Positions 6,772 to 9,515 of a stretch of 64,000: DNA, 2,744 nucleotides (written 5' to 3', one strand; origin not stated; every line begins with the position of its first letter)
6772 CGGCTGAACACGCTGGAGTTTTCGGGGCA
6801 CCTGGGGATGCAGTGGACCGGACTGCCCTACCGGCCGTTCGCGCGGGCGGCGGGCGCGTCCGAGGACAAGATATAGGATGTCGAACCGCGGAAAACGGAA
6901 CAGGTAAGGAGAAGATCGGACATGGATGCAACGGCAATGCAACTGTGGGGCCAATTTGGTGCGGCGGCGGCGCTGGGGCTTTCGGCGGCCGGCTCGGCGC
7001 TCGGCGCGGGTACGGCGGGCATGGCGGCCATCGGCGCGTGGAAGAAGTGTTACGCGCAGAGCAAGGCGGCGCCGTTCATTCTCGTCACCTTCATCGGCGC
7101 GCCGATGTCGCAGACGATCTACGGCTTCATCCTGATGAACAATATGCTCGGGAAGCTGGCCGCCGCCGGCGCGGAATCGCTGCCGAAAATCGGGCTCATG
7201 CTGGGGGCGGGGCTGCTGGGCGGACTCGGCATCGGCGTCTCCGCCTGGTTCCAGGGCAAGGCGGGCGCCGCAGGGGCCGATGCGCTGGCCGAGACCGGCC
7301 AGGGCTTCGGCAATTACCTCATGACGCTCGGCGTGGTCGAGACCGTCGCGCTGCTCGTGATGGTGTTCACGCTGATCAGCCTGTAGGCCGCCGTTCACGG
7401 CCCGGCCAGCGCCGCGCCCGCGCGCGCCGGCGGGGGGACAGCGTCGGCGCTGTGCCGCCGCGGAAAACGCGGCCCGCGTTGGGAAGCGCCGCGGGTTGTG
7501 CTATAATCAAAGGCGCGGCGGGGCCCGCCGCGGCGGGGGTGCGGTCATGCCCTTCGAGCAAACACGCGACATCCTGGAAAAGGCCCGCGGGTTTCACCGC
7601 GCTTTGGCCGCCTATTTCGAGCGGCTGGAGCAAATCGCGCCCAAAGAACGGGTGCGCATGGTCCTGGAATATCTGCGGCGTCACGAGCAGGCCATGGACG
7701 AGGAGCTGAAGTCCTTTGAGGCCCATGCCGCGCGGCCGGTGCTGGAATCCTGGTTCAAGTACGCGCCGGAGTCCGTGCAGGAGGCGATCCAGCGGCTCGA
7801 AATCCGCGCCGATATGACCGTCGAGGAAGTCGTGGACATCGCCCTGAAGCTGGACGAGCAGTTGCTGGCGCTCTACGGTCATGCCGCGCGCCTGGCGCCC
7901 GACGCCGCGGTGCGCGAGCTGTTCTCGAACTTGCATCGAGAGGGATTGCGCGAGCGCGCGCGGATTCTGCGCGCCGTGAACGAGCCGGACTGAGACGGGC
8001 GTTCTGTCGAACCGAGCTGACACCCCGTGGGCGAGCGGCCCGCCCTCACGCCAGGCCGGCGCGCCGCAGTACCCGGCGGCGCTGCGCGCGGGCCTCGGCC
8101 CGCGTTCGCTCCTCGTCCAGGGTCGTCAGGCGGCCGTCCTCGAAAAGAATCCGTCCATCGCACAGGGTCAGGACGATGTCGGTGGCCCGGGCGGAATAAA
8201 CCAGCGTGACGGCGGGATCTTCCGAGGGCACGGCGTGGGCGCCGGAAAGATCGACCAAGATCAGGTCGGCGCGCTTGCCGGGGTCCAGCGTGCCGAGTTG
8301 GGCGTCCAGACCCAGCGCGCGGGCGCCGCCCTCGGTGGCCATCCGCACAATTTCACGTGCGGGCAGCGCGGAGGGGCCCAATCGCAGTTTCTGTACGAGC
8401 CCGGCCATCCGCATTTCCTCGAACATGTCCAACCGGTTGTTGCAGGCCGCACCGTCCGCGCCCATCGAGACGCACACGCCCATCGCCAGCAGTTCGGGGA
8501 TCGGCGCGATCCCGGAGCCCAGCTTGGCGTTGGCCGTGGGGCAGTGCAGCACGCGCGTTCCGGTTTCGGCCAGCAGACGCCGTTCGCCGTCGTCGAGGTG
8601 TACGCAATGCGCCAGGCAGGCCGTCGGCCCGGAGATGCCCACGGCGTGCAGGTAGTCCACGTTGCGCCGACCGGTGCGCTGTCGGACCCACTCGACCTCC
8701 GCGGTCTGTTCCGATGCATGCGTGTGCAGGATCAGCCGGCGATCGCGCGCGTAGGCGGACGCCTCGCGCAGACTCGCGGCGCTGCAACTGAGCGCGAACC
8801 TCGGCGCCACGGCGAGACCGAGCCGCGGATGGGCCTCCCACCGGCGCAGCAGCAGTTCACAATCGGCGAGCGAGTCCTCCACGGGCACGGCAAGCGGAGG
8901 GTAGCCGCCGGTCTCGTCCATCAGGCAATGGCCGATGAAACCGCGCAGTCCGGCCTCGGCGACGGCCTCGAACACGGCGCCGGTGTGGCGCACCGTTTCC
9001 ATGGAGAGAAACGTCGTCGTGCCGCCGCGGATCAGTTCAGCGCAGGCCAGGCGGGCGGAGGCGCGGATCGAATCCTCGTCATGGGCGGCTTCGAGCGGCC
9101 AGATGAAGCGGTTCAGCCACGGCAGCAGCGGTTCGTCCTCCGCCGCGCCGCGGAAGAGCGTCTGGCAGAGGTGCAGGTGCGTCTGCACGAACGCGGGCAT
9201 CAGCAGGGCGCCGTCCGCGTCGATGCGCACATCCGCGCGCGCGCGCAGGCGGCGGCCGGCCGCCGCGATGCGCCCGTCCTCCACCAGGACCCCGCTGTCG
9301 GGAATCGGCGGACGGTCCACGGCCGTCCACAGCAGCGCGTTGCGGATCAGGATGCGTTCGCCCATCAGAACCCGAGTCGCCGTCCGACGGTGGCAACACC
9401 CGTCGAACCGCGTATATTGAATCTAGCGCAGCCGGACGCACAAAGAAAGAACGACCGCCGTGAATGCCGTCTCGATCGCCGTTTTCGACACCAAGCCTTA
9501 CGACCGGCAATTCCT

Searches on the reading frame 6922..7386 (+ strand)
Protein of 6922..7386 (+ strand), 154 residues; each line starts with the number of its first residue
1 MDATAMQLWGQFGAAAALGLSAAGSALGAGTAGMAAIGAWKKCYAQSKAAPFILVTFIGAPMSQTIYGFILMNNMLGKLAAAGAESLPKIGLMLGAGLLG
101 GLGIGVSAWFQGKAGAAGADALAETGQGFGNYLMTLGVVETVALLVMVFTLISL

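Call 6: search_protein_families(library=pfam, proteins=[window:6922-7386:+])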
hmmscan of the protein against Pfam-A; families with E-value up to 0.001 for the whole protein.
window:6922-7386:+ (154 aa): 1 family
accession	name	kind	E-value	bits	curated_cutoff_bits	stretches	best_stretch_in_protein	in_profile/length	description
PF00137.26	ATP-synt_C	-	8.7e-11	42.4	24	1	94-152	1-59/60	ATP synthase subunit C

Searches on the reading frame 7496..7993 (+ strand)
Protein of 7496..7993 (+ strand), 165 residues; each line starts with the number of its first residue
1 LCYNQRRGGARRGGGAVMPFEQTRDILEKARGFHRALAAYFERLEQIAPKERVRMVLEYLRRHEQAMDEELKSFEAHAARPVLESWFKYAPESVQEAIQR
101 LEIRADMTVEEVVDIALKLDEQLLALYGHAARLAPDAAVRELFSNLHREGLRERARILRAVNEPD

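Call 6: search_protein_families(library=pfam, proteins=[window:7496-7993:+])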
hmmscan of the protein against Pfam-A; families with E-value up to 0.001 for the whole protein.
window:7496-7993:+ (165 aa): 1 family
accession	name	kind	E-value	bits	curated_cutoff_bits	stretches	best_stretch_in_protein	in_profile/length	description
PF22277.2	EncFtn-like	-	0.00012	22.3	27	0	50-73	57-80/85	EncFtn-like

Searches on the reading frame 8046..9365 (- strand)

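Call 6: search_protein_families(library=pfam, proteins=[window:8046-9365:-])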
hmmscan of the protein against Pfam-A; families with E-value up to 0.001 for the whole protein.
window:8046-9365:- (439 aa): 2 families
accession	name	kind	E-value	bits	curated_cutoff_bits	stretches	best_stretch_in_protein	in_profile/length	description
PF01979.26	Amidohydro_1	-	1.8e-69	235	25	1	55-406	2-344/345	Amidohydrolase family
PF07969.17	Amidohydro_3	-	2.6e-19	70.5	29.7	1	280-408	350-472/472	Amidohydrolase family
